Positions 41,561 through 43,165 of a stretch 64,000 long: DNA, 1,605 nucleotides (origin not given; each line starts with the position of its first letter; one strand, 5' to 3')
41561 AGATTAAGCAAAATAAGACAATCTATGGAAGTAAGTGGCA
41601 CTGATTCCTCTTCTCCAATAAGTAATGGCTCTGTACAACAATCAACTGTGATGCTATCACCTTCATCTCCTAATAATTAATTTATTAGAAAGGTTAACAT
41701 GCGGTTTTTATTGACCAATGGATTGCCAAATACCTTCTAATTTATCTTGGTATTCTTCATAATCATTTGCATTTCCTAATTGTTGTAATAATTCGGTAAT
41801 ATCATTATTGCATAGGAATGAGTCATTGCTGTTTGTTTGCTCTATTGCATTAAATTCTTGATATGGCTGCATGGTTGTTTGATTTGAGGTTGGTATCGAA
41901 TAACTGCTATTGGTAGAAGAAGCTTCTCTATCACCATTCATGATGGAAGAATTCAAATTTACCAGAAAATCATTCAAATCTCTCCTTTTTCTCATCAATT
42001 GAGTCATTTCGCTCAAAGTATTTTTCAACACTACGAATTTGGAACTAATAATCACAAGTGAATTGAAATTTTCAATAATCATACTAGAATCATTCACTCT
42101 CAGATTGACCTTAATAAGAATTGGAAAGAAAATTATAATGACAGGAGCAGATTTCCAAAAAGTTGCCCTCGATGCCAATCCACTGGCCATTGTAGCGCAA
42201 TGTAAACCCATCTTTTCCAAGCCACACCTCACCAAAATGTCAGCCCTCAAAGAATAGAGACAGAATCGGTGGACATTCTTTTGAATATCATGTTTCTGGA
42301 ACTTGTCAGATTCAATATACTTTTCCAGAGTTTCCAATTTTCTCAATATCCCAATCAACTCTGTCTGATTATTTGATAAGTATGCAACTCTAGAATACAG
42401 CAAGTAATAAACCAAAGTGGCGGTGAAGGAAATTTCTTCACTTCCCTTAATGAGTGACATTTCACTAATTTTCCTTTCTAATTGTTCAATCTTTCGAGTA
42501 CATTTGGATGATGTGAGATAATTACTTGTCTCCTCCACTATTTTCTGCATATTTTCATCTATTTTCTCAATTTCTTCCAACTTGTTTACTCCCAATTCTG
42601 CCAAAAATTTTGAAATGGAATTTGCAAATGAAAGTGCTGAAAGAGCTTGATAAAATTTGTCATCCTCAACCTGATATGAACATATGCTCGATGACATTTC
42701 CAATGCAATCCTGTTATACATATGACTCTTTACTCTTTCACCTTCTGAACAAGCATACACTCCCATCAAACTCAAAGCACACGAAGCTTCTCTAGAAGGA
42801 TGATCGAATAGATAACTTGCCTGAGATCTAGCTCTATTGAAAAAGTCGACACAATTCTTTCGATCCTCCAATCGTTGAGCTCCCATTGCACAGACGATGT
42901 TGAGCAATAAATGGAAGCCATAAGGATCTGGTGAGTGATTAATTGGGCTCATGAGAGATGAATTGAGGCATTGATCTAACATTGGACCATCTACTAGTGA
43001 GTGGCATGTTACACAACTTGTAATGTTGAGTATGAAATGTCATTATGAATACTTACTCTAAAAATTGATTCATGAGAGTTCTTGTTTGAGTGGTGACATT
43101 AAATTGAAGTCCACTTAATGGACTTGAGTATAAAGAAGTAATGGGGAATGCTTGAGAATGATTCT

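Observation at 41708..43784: Fungal-type Zn2Cys6 transcription factor in an amoebozoan, with an intron splitting the zinc cluster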

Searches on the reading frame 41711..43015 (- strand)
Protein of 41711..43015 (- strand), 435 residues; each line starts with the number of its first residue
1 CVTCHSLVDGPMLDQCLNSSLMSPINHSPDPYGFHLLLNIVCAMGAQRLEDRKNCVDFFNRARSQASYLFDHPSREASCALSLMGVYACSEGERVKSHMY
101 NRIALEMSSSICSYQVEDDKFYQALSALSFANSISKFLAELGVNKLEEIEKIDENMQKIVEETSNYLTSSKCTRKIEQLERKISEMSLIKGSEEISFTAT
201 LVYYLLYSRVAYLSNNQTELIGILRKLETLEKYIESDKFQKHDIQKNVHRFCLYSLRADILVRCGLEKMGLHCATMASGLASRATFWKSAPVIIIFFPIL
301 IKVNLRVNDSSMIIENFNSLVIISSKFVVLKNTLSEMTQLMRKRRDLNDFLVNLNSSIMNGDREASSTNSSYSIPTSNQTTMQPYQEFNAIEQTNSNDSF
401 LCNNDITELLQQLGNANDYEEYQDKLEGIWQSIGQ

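Call 36: search_protein_families(library=pfam, alignment_id=A2, max_evalue=10)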
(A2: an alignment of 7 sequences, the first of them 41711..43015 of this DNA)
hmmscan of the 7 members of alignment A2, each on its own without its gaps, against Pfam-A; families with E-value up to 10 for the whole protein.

A. member 1, window:41711-43015:- (435 aa): 1 family
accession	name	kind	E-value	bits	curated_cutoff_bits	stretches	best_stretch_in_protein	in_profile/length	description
PF25137.1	ADH_Fe_C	-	0.22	11.6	27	1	95-155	108-167/194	Fe-containing alcohol dehydrogenase family, C-terminal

B. families by the number of members that match (of 7 scanned): 4 families
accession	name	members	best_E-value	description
PF14523.12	Syntaxin_2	2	0.03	Syntaxin-like protein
PF18845.6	baeRF_family3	1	0.0027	Bacterial archaeo-eukaryotic release factor family 3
PF22756.2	E217_gp29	1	0.13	E217 gateway protein gp29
PF25137.1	ADH_Fe_C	1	0.22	Fe-containing alcohol dehydrogenase family, C-terminal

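Call 37: predict_structure(alignment_id=A2)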
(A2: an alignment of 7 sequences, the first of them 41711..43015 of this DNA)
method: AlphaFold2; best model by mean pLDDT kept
length: 435 residues; sequences in the alignment: 7
mean_pLDDT: 60.3   pTM: 0.56
mean pLDDT of the five models: 60.3, 59.9, 57.4, 56.4, 55.7
residues with pLDDT >= 90: 44; 70-90: 138; 50-70: 65; < 50: 188
segments of 3 or more residues with pLDDT < 50: 1-52, 54-56, 62-115, 146-148, 359-423, 429-435
pLDDT, mean of each block of 10 residues (from residue 1): 29 38 34 37 39 49 44 42 42 38 47 53 68 71 54 73 87 89 87 80 90 88 94 85 81 92 89 87 64 72 77 79 61 75 81 64 31 24 26 25 30 39 47 41
secondary structure, 60 per line:
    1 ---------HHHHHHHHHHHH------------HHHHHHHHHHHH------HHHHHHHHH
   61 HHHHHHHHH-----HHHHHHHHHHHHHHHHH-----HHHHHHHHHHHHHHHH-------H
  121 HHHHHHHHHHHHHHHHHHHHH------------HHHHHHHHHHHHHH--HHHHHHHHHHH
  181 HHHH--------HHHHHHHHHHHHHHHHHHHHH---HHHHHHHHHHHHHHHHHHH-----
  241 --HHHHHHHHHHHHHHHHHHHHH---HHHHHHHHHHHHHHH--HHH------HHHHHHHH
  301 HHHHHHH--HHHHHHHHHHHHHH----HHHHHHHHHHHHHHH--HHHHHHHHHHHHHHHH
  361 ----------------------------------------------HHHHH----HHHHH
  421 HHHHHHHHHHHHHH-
elements in order: H10-21 H34-45 H52-69 H75-91 H97-112 H120-141 H154-167 H170-184 H193-213 H217-235 H243-263 H267-281 H293-307 H310-323 H328-342 H345-360 H407-411 H416-434
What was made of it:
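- Tried and rejected: The first AlphaFold model, from seven close sequences, was poor over the key N-terminal 115 residues (pLDDT 60; call 37).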

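Call 44: search_solved_structures(query=A2, max_evalue=10, show_alignments=2)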
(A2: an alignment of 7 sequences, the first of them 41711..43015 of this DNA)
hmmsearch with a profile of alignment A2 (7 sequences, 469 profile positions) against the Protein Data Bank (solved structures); distinct sequences matched with E-value up to 10: 1.
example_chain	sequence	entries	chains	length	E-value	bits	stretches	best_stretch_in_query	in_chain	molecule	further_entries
9y6s_7M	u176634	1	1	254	0.84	11.6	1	250-288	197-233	Tudor domain-containing protein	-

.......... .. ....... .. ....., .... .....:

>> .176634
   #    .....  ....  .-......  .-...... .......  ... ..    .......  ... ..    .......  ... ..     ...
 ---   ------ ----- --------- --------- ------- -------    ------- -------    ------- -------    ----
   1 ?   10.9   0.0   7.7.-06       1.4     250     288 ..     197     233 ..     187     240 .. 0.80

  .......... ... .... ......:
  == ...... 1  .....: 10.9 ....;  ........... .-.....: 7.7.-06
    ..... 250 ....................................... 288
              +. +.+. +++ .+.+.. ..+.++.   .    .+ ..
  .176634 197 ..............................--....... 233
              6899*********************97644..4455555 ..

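Call 45: search_protein_representatives(alignment_id=A2)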
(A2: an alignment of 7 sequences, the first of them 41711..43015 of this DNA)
Query: 7 sequences, 469 profile positions. Proteins with E-value up to 0.001 (for the whole library): 11; up to 1e-10: 5; up to 1e-30: 3. The best 11 are listed.
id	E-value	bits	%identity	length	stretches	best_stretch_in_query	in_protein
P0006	4.6e-261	883.0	-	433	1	39-469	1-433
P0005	9.4e-249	842.4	-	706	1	1-468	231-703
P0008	1.2e-32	129.9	-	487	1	20-367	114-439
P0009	1.2e-29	119.9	-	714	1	53-375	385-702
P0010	1.4e-20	90.1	-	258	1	241-427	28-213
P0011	4.9e-09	52.0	-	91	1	27-103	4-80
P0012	2.2e-07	46.6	-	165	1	250-365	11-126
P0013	7.6e-06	41.5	-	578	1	20-136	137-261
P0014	1.2e-05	40.9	-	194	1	215-373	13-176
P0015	1.1e-04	37.7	-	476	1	58-135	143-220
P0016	3.9e-04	35.8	-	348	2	254-377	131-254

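Call 48: search_protein_families(library=pfam, proteins=[P0008, P0009, P0010, P0012, P0013, P0014, P0015, P0016], max_evalue=1)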
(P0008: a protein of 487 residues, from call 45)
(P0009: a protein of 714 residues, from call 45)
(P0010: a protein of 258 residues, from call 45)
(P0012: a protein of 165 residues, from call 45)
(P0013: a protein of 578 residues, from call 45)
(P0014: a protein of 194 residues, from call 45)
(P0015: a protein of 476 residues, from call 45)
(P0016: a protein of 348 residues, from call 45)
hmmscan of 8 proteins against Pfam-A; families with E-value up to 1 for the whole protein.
P0008 (487 aa): 3 families
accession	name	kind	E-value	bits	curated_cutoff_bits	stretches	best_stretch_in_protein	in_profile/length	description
PF00172.23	Zn_clus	-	1.3e-08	35.2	21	1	38-76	1-38/39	Fungal Zn(2)-Cys(6) binuclear cluster domain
PF16187.10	Peptidase_M16_M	-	0.0046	16.5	29.7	1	240-320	154-232/284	Middle or third domain of peptidase_M16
PF07654.21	C1-set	-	0.13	13.1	21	1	111-163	18-70/86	Immunoglobulin C1-set domain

P0009 (714 aa): 4 families
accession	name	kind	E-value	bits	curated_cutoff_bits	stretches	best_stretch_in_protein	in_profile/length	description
PF00172.23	Zn_clus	-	2.9e-09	37.3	21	1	132-170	1-38/39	Fungal Zn(2)-Cys(6) binuclear cluster domain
PF13181.12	TPR_8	-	0.082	13.6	25.7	0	397-419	7-29/34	Tetratricopeptide repeat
PF25582.1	DH_Alsin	-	0.11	13.2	30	1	357-490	40-167/183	Alsin, DH domain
PF07719.23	TPR_2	-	0.13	12.9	27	0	397-422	7-32/34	Tetratricopeptide repeat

P0010 (258 aa): 0 families

P0012 (165 aa): 0 families

P0013 (578 aa): 3 families
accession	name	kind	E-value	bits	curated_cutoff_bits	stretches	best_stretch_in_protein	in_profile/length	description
PF00172.23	Zn_clus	-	3.2e-06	27.6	21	1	15-53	1-38/39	Fungal Zn(2)-Cys(6) binuclear cluster domain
PF20042.4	DUF6444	-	0.085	13.9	27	1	48-102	2-54/85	Family of unknown function (DUF6444)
PF04082.23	Fungal_trans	-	0.11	12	23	1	140-258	2-126/262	Fungal specific transcription factor domain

P0014 (194 aa): 2 families
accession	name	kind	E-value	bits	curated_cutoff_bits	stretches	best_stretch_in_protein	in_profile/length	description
PF25265.1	USP32_N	-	0.021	15.1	27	1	61-93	22-54/93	USP32 N-terminal domain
PF03726.19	PNPase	-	0.16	12.9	24.6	1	44-101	15-72/81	Polyribonucleotide nucleotidyltransferase, RNA binding domain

P0015 (476 aa): 6 families
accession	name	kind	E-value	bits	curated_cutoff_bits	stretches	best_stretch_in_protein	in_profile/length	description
PF00172.23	Zn_clus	-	1.2e-11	45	21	1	17-53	2-38/39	Fungal Zn(2)-Cys(6) binuclear cluster domain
PF04082.23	Fungal_trans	-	0.00056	19.5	23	1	103-217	2-125/262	Fungal specific transcription factor domain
PF13424.12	TPR_12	-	0.12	13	30.1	0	156-215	15-74/77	Tetratricopeptide repeat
PF13181.12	TPR_8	-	0.17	12.6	25.7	0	359-379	1-21/34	Tetratricopeptide repeat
PF07719.23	TPR_2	-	0.41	11.3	27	0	359-377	1-19/34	Tetratricopeptide repeat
PF02620.22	YceD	-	0.73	10.3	33.2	0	26-64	81-119/119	Large ribosomal RNA subunit accumulation protein YceD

P0016 (348 aa): 0 families
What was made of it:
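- It is a sub-threshold hit in relatives P0015 (19.5 bits) and P0013 (call 48).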

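Call 52: find_homologous_proteins(query=A3, max_evalue=0.01)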
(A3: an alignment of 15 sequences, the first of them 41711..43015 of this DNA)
Query A3 (15 sequences) (435 aa, profile of the alignment): 6 proteins with E <= 0.01 among 5996 candidates.
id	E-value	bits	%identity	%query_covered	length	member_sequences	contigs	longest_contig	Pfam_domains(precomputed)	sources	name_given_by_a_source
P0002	6.9e-164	563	57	100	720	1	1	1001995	PF00172.24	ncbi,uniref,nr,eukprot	ncbi:GAL4-domain-containing protein [Naegleria gruberi]|uniref:GAL4-domain-containing protein n=1 Ta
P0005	1.8e-154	532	51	99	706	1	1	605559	PF00172.24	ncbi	ncbi:hypothetical protein ABK040_007177 [Willaertia magna]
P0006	1.9e-154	532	61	97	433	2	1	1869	-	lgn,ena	-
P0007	7.7e-152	524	54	99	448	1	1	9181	-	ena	-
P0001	1.2e-121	424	99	68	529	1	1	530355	PF00172.24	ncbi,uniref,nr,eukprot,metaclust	ncbi:predicted protein [Naegleria gruberi]|uniref:Predicted protein n=1 Tax=Naegleria gruberi TaxID=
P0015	6.9e-87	310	35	17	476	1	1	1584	PF00172.24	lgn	-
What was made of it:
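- Tried and rejected: A second word-indexed homologue search with the extended alignment added no new members (call 52).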

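Call 53: list_cluster_members(proteins=[P0008, P0009, P0013, P0015, P0016, P0010, P0012, P0014, P0006, P0007])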
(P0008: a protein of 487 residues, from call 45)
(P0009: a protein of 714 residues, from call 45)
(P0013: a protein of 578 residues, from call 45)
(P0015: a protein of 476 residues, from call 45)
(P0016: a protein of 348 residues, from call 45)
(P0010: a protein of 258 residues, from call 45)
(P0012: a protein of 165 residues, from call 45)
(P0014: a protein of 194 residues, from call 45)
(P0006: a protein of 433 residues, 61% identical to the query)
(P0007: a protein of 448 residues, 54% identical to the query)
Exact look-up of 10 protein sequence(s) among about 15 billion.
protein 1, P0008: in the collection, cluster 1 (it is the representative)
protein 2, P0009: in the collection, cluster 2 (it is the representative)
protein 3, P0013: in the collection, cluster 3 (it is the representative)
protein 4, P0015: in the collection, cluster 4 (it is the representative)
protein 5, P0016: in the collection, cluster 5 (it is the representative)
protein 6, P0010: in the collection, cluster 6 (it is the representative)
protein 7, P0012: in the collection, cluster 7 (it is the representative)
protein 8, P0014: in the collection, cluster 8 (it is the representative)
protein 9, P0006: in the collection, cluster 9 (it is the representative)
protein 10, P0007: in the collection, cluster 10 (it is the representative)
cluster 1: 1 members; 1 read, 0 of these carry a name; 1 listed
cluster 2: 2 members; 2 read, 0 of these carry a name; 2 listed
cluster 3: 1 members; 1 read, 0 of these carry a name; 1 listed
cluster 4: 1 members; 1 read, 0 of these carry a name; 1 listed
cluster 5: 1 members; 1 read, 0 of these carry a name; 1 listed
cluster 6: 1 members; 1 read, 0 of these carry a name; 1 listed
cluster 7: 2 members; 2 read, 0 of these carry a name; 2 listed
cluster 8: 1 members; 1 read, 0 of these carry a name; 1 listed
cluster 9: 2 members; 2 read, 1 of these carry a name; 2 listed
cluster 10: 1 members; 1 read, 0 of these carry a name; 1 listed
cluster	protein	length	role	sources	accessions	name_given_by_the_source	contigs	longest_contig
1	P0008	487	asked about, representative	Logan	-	-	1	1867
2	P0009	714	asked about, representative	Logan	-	-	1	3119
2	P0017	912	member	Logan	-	-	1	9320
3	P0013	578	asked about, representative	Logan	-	-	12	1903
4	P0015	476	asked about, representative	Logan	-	-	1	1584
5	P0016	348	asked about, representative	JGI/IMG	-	-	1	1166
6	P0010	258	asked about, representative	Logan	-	-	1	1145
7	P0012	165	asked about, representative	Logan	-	-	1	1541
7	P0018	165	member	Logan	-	-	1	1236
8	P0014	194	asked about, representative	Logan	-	-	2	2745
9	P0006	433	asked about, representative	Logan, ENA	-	-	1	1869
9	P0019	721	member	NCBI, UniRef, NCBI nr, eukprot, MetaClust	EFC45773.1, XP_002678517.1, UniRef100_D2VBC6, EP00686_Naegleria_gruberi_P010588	GAL4 domain-containing protein [Naegleria gruberi] | GAL4 domain-containing protein n=1 Tax=Naegleria gruberi TaxID=5762 RepID=D2VBC6_NAEGR | XP_002678517.1 GAL4 domain-containing protein [Naegleria gruberi strain NEG-M]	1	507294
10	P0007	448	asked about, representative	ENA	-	-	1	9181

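Call 56: search_protein_families(library=pfam, proteins=[P0017, P0019], max_evalue=10)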
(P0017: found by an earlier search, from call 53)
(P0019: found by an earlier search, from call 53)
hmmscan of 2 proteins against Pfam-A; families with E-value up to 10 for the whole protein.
P0017 (912 aa): 5 families
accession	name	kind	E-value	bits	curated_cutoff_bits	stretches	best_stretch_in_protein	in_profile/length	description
PF00172.23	Zn_clus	-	4.2e-09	36.8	21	1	330-368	1-38/39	Fungal Zn(2)-Cys(6) binuclear cluster domain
PF25582.1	DH_Alsin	-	0.14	12.8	30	1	555-687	40-166/183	Alsin, DH domain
PF13181.12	TPR_8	-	0.15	12.8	25.7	1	595-617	7-29/34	Tetratricopeptide repeat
PF07719.23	TPR_2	-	0.24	12.1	27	1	595-620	7-32/34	Tetratricopeptide repeat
PF14537.11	Cytochrom_c3_2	-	3.2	8.7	25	1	289-353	15-77/79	Cytochrome c3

P0019 (721 aa): 2 families
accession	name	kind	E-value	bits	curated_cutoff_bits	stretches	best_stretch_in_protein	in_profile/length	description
PF00172.23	Zn_clus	-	6.5e-08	33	21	1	99-136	2-38/39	Fungal Zn(2)-Cys(6) binuclear cluster domain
PF03153.18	TFIIA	-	0.3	11.4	36.2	1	147-236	150-222/415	Transcription factor IIA, alpha/beta subunit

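Call 60: search_solved_structures(query=A3, max_evalue=10, show_alignments=3)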
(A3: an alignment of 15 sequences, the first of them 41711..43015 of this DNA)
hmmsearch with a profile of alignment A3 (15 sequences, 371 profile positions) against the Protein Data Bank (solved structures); distinct sequences matched with E-value up to 10: 3.
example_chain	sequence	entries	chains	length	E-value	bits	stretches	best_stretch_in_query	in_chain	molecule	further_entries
5hop_A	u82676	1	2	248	0.059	15.7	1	97-129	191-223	Lmo0182 protein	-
1rp3_B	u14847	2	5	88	1.1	11.5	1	150-201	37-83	anti sigma factor FlgM | anti-sigma factor FlgM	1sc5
9dec_A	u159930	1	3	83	3.6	9.8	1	174-240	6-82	D9-threaded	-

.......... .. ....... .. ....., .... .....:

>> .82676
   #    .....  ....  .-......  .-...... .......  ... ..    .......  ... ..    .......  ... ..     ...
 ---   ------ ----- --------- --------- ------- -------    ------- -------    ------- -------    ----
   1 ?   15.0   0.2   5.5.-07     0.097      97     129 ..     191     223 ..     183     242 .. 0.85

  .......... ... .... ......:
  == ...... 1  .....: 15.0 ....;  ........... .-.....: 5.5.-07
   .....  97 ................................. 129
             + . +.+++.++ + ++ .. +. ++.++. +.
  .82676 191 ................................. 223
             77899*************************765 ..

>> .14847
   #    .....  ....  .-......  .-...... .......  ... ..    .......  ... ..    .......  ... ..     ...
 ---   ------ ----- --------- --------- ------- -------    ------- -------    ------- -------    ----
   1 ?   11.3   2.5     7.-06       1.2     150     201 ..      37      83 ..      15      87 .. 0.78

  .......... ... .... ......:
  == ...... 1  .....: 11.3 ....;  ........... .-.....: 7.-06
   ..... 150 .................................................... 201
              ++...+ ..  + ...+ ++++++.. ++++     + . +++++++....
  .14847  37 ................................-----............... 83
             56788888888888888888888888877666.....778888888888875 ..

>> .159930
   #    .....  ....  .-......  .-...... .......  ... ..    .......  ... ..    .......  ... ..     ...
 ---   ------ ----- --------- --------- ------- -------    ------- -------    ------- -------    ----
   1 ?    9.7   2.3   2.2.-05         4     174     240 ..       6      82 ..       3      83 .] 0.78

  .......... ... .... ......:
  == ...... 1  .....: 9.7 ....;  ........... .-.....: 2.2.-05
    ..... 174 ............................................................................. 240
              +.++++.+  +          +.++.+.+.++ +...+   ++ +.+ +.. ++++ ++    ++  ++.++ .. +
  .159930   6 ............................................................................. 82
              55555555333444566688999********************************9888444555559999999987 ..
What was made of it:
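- Tried and rejected: PDB sequence searches with both family profiles gave nothing meaningful (calls 44, 60).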

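Call 64: predict_structure(alignment_id=A3)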
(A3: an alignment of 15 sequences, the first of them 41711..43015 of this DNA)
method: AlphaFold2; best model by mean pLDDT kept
length: 435 residues; sequences in the alignment: 15
mean_pLDDT: 81.9   pTM: 0.75
mean pLDDT of the five models: 81.9, 80.7, 80.3, 80.1, 79.8
residues with pLDDT >= 90: 250; 70-90: 105; 50-70: 22; < 50: 58
segments of 3 or more residues with pLDDT < 50: 1-8, 20-28, 363-403
pLDDT, mean of each block of 10 residues (from residue 1): 41 58 48 88 89 91 88 90 93 91 91 77 92 93 87 92 96 96 93 92 97 95 97 90 88 98 96 97 88 94 94 96 91 95 93 84 41 26 25 28 62 81 83 70
secondary structure, 60 per line:
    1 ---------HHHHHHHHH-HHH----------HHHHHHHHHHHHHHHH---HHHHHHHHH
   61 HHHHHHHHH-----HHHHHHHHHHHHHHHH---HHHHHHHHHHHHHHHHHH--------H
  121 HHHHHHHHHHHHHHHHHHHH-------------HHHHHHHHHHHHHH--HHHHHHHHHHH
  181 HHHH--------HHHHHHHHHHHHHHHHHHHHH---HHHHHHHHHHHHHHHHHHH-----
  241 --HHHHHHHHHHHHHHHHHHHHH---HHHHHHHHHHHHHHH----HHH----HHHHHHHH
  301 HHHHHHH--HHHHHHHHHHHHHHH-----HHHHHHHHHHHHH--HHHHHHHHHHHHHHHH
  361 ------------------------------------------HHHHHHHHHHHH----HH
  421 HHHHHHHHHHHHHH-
elements in order: H10-18 H33-48 H52-69 H75-90 H94-111 H120-140 H154-167 H170-184 H193-213 H217-235 H243-263 H267-281 H293-307 H310-324 H330-342 H345-360 H403-414 H419-434
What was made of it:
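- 41938..42991 (-): All-alpha (16-helix) Cep3/MHD-like regulatory domain, aa 223-574. The sequence core that aligns with fungal MHDs is aa 248-329 (42916-42673). AlphaFold model, pLDDT 81.9 (call 64).
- Tried and rejected: It was replaced by a 15-sequence model (call 64).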

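Call 68: fold_search(model_id=the predicted structure, library=pdb)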
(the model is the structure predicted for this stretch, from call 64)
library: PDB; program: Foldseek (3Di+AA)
matches with E <= 10: 979; with E <= 0.001: 0
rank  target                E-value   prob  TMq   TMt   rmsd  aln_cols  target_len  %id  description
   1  3sf4_C                2.9e-03  1.00  0.36  0.44  13.0       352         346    9  Crystal structure of the complex between the conserved cell polarity proteins Inscuteable and LGN (released 2011-11-23)
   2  4wnd_A                3.4e-03  1.00  0.38  0.47  11.4       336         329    9  Crystal structure of the TPR domain of LGN in complex with Frmpd4/Preso1 at 1.5 Angstrom resolution (released 2015-09-16)
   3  6hc2_A                4.8e-03  1.00  0.36  0.41  12.6       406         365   10  Crystal structure of NuMA/LGN hetero-hexamers (released 2019-05-29)
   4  6hc2_E                6.4e-03  1.00  0.26  0.29  16.3       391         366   11  Crystal structure of NuMA/LGN hetero-hexamers (released 2019-05-29)
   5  4g2v_A                6.6e-03  1.00  0.37  0.48  10.9       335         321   10  Structure complex of LGN binding with FRMPD1 (released 2013-01-23)
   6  8qag_A                6.9e-03  1.00  0.30  0.39   9.6       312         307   13  X-ray crystal structure of a de novo designed single-chain parallel coiled-coil alpha-helical barrel with 6 inner heli (released 2024-07-03)
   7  6hc2_S                7.8e-03  1.00  0.25  0.28  16.6       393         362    9  Crystal structure of NuMA/LGN hetero-hexamers (released 2019-05-29)
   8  6hc2_C                8.7e-03  1.00  0.34  0.38  12.5       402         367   11  Crystal structure of NuMA/LGN hetero-hexamers (released 2019-05-29)
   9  3sf4_A                1.2e-02  1.00  0.37  0.43  12.5       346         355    8  Crystal structure of the complex between the conserved cell polarity proteins Inscuteable and LGN (released 2011-11-23)
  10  8qai_A                1.2e-02  1.00  0.38  0.43  11.9       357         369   14  X-ray crystal structure of a de novo designed single-chain parallel coiled-coil alpha-helical barrel with 7 inner heli (released 2024-07-03)
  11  8qag_B                1.2e-02  1.00  0.30  0.40   9.5       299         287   13  X-ray crystal structure of a de novo designed single-chain parallel coiled-coil alpha-helical barrel with 6 inner heli (released 2024-07-03)
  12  3fp3                  1.2e-02  1.00  0.28  0.26  12.9       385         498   13  Crystal structure of Tom71 (released 2009-07-28)
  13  3lca_A                1.4e-02  0.99  0.27  0.26  13.5       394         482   10  Structure of Tom71 complexed with Hsp70 Ssa1 C terminal tail indicating conformational plasticity (released 2010-12-22)
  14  5a7d_G                1.4e-02  1.00  0.35  0.43   9.8       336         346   11  Tetrameric assembly of LGN with Inscuteable (released 2016-08-03)
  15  4wne_A                1.4e-02  1.00  0.26  0.32  15.5       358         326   12  Crystal structure of the TPR domain of LGN in complex with Frmpd4/Preso1 at 2.0 Angstrom resolution (released 2015-09-16)
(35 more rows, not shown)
